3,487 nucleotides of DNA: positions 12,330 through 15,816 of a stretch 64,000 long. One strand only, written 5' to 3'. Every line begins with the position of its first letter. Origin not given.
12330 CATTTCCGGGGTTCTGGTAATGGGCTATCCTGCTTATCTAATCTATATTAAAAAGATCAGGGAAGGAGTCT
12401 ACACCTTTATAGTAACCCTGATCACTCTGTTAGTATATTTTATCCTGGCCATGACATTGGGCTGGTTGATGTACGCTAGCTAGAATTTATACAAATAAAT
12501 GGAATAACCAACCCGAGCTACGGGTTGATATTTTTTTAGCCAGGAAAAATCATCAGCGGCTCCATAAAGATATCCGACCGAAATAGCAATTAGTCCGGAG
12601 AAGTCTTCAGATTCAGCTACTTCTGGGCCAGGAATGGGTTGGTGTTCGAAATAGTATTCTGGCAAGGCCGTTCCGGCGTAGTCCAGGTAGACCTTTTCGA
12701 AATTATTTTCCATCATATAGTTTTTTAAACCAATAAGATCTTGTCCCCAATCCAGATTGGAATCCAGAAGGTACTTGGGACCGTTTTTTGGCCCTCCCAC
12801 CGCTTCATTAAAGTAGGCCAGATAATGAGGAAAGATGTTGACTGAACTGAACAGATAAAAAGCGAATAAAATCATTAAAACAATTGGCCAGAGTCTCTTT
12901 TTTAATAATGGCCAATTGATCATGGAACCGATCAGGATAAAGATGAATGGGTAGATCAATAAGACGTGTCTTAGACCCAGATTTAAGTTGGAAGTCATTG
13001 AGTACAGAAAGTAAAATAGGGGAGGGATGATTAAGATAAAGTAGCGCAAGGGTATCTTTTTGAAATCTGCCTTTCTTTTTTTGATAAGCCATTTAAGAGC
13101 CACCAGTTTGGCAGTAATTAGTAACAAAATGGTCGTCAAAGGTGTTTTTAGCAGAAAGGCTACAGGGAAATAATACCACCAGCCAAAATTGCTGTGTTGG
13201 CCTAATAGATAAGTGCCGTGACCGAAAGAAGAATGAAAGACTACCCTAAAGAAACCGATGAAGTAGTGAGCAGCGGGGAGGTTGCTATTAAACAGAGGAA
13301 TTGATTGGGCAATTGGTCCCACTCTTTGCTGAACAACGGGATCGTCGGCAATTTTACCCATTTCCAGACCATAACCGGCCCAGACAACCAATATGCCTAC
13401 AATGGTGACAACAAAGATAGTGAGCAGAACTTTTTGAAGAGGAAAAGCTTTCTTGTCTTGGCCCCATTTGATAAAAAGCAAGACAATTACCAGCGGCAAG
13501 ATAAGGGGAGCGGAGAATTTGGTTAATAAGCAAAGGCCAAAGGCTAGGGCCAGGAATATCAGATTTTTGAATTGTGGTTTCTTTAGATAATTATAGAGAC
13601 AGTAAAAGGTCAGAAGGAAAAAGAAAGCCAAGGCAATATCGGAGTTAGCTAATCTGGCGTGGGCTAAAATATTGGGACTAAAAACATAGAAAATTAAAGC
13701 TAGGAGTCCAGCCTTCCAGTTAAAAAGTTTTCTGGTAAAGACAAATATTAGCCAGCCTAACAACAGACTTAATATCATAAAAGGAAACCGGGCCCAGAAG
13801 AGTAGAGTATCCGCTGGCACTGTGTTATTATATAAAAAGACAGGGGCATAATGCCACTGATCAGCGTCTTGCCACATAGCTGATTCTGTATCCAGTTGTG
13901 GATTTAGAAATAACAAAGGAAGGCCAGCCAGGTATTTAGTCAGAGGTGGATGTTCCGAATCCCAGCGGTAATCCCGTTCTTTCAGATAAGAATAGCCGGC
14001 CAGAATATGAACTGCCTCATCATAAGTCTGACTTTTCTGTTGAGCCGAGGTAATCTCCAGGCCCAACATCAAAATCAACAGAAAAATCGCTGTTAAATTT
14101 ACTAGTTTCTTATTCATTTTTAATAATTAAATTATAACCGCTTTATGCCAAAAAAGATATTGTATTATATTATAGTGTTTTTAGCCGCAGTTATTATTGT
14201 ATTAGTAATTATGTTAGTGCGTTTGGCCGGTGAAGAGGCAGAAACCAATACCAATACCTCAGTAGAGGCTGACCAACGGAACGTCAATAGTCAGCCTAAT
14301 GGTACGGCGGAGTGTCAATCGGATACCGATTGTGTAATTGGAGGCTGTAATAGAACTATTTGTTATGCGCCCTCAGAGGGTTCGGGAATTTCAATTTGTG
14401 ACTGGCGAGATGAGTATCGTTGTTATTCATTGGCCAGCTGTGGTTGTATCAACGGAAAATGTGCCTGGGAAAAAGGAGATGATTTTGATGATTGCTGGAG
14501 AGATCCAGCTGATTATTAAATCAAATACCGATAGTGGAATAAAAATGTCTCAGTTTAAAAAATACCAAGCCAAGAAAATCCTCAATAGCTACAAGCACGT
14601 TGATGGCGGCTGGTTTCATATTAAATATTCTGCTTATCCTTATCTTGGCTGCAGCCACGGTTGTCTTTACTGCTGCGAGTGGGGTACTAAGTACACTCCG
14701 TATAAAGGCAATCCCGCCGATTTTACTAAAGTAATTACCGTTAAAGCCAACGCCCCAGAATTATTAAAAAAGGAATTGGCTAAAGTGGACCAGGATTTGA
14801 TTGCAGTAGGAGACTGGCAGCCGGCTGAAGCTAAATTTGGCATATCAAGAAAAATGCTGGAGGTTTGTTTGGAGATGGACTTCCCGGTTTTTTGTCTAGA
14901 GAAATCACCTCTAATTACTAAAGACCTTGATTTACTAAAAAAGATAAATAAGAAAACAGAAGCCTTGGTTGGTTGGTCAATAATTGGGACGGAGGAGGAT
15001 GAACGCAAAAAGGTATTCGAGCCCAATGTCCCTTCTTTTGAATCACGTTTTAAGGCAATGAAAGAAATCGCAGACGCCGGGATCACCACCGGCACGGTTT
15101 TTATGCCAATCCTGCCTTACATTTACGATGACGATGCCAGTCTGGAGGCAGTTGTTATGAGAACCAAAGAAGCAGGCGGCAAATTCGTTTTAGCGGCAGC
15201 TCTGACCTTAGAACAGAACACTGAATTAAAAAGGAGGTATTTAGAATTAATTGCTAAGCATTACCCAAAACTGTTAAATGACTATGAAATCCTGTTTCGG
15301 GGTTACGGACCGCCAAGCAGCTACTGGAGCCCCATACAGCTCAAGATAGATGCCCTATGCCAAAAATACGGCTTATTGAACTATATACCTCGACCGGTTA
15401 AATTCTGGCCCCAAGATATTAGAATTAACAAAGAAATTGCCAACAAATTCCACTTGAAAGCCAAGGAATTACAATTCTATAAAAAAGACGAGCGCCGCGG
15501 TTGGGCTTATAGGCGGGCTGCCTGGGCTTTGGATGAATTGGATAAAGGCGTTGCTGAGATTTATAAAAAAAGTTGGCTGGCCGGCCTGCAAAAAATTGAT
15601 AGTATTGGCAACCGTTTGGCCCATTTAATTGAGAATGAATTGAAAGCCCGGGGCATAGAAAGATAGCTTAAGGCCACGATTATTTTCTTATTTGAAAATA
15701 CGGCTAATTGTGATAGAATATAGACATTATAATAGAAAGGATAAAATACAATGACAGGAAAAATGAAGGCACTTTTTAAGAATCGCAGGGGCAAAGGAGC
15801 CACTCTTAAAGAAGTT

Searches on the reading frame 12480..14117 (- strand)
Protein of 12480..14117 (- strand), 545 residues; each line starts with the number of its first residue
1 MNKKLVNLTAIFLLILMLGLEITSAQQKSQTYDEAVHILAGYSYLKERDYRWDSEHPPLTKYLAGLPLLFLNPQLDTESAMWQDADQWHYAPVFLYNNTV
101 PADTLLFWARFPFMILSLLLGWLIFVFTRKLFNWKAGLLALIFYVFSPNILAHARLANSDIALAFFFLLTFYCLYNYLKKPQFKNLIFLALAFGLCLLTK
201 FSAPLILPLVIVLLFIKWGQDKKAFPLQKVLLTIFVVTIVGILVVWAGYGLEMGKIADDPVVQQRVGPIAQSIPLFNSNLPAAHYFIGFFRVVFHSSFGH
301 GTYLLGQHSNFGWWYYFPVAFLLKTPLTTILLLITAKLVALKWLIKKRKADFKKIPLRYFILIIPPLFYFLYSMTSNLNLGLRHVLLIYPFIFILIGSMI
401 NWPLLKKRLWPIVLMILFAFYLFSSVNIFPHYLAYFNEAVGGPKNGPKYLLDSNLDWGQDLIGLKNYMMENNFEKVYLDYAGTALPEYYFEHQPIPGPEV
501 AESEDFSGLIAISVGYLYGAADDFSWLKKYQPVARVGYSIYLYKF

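Call 54: search_protein_families(library=pfam, proteins=[window:12480-14117:-], max_evalue=0.00001)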
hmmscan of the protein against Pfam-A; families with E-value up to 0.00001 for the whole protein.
window:12480-14117:- (545 aa): 2 families
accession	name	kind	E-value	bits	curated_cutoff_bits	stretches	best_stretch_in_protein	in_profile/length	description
PF13231.12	PMT_2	-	2.7e-15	57.4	26.1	1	109-238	24-153/160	Dolichyl-phosphate-mannose-protein mannosyltransferase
PF02366.24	PMT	-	2.5e-09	37.5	22.7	1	55-247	44-231/245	Dolichyl-phosphate-mannose-protein mannosyltransferase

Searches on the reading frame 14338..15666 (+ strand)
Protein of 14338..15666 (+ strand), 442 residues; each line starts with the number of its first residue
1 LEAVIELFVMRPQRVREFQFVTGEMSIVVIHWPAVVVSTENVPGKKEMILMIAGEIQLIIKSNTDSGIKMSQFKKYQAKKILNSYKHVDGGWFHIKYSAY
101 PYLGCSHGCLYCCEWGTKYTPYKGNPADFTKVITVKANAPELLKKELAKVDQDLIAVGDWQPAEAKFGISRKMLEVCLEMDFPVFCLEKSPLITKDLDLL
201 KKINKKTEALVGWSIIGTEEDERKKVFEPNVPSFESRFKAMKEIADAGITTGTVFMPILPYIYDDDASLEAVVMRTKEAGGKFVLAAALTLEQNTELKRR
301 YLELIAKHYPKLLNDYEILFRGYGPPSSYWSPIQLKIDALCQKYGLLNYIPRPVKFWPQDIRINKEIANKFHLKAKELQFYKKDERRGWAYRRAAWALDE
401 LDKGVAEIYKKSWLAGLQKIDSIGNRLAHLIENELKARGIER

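Call 54: search_protein_families(library=pfam, proteins=[window:14338-15666:+], max_evalue=0.00001)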
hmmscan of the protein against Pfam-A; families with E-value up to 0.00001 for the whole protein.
window:14338-15666:+ (442 aa): 1 family
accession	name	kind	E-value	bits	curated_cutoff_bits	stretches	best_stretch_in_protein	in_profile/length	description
PF04055.27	Radical_SAM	-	2.9e-07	31.3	29.5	1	102-266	4-158/166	Radical SAM superfamily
